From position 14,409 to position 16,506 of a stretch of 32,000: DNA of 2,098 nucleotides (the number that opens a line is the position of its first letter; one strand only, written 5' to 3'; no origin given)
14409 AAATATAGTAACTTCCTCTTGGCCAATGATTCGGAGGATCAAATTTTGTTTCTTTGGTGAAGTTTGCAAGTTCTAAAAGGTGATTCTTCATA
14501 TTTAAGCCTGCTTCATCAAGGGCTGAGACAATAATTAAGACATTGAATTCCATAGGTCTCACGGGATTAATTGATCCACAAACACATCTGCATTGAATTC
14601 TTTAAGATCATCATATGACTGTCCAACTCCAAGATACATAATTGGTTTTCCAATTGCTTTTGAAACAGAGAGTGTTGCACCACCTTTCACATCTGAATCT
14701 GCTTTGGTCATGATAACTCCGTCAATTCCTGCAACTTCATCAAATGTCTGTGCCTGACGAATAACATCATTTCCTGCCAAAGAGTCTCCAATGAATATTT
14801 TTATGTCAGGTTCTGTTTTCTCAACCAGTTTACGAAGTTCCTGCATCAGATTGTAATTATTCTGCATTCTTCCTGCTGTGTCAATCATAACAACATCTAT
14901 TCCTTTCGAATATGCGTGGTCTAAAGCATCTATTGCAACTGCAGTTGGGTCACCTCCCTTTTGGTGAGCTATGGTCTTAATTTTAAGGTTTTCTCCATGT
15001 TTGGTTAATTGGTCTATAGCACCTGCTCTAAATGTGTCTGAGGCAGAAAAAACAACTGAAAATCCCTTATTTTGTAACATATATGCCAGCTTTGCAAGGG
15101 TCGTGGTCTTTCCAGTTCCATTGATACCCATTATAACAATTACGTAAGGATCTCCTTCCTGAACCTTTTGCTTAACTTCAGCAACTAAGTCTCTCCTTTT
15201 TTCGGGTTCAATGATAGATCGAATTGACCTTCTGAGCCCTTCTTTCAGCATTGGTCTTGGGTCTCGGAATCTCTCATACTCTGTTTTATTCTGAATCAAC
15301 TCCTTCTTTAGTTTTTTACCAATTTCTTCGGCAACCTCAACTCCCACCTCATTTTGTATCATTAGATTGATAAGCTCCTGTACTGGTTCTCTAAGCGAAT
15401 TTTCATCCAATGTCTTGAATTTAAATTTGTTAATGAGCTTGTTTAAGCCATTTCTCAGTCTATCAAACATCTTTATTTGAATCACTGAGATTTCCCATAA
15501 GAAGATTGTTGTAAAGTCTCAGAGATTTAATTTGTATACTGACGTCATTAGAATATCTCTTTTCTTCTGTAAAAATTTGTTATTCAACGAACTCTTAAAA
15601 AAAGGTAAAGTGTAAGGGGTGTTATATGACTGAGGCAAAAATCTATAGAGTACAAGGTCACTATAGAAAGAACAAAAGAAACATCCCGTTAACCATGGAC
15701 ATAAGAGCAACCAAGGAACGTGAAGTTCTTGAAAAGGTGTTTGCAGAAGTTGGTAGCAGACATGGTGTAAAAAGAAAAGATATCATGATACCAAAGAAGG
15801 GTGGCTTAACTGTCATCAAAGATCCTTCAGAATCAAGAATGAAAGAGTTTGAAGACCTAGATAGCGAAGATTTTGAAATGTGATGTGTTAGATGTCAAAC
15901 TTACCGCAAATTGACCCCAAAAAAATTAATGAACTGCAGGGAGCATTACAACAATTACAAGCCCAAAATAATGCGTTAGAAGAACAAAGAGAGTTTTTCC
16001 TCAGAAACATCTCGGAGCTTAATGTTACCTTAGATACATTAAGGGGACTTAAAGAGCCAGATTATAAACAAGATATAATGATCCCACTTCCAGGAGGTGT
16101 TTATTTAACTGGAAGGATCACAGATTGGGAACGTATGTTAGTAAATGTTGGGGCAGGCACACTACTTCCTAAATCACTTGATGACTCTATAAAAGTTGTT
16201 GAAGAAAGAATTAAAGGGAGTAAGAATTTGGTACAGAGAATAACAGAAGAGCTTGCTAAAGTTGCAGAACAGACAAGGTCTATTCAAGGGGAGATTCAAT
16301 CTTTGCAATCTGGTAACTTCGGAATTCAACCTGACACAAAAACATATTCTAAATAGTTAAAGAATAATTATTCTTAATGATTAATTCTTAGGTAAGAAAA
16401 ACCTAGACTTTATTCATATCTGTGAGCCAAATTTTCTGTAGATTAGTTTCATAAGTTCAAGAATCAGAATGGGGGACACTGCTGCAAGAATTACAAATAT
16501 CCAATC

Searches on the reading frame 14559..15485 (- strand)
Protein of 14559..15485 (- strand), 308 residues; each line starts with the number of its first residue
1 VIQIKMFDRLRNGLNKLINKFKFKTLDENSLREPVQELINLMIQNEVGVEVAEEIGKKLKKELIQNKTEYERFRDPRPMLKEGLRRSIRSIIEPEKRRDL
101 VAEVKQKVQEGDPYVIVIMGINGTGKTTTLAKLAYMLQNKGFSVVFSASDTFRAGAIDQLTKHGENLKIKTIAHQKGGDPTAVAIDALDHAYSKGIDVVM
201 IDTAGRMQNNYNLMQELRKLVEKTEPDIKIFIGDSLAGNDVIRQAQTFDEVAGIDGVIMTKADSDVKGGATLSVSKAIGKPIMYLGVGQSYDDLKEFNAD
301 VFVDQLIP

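Call 21: search_protein_families(library=pfam, proteins=[window:14559-15485:-], max_evalue=0.01)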
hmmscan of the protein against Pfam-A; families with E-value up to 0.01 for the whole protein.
window:14559-15485:- (308 aa): 28 families (the best 25 are shown)
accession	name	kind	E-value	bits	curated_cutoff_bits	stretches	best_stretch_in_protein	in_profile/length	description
PF00448.28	SRP54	-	7.8e-70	235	22.7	1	114-307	2-195/196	SRP54-type protein, GTPase domain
PF13604.12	AAA_30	-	6e-08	33.1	27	1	112-235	17-125/191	AAA domain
PF25199.1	nSTAND_NTPase5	-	6.2e-08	33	34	1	97-163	21-93/145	Novel STAND NTPase 5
PF02881.24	SRP54_N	-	2.1e-07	31.5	22.4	1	11-78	2-69/75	SRP54-type protein, helical bundle domain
PF13401.12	AAA_22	-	6.9e-07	30.1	27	1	113-222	5-109/130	AAA domain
PF13207.12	AAA_17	-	6.9e-06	26.8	27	1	119-233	1-109/136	AAA domain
PF06414.18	Zeta_toxin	-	2.4e-05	24.3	22.3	1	102-216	5-116/199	Zeta toxin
PF03266.21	NTPase_1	-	0.0001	22.6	23.9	1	116-226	2-127/168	NTPase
PF01656.29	CbiA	-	0.00013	22.4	25.4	0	122-145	8-31/125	CobQ/CobB/MinD/ParA nucleotide binding domain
PF13245.12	AAA_19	-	0.00014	22.5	25.1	1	114-234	12-125/134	AAA domain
PF09848.15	SLFN-g3_helicase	-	0.0002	21.2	24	1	114-211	2-95/354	Schlafen group 3, DNA/RNA helicase domain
PF20720.3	nSTAND3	-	0.00038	20.6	27.2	1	115-147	19-51/155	Novel STAND NTPase 3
PF01637.24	ATPase_2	-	0.00039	20.7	33.2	1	101-173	8-78/225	ATPase domain predominantly from Archaea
PF02310.24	B12-binding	-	0.00046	20.4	32.1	1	185-237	41-91/121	B12 binding domain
PF24883.2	NPHP3_N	-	0.00077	20.1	24.8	0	109-146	17-55/164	Nephrocystin 3, N-terminal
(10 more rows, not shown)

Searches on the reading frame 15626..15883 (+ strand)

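Call 21: search_protein_families(library=pfam, proteins=[window:15626-15883:+], max_evalue=0.01)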
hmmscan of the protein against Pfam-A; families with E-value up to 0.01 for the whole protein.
window:15626-15883:+ (85 aa): 1 family
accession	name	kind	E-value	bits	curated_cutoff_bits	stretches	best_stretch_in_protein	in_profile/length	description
PF01775.22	Ribosomal_L18A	-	6.4e-12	46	22.9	1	5-55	2-55/59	Ribosomal proteins 50S-L18Ae/60S-L20/60S-L18A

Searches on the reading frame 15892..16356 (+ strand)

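Call 21: search_protein_families(library=pfam, proteins=[window:15892-16356:+], max_evalue=0.01)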
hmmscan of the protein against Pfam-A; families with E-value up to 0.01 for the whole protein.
window:15892-16356:+ (154 aa): 8 families
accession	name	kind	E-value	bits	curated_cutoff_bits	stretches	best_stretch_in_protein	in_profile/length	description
PF02996.22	Prefoldin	-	4.9e-18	65.6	23.2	1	23-139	2-118/120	Prefoldin subunit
PF01920.25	Prefoldin_2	-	6.8e-05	23.2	27.6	0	89-141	53-105/106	Prefoldin subunit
PF06419.17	COG6_N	-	0.0016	19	27.4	0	96-140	38-82/114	Conserved oligomeric complex COG6, N-terminal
PF07889.17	DUF1664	-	0.002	18.6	34.6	0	94-140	62-108/124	Protein of unknown function (DUF1664)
PF14662.11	KASH_CCD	-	0.0051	17.2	43.3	0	12-49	76-113/191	Coiled-coil region of CCDC155 or KASH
PF10779.14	XhlA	-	0.0058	17.2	34.7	0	97-142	3-48/67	Haemolysin XhlA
PF16888.10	YwqH-like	-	0.007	17.1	33.7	0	10-34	24-48/123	YwqH-like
PF08614.16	ATG16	-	0.0093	16.6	33.7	0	96-140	135-179/200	Autophagy protein 16 (ATG16)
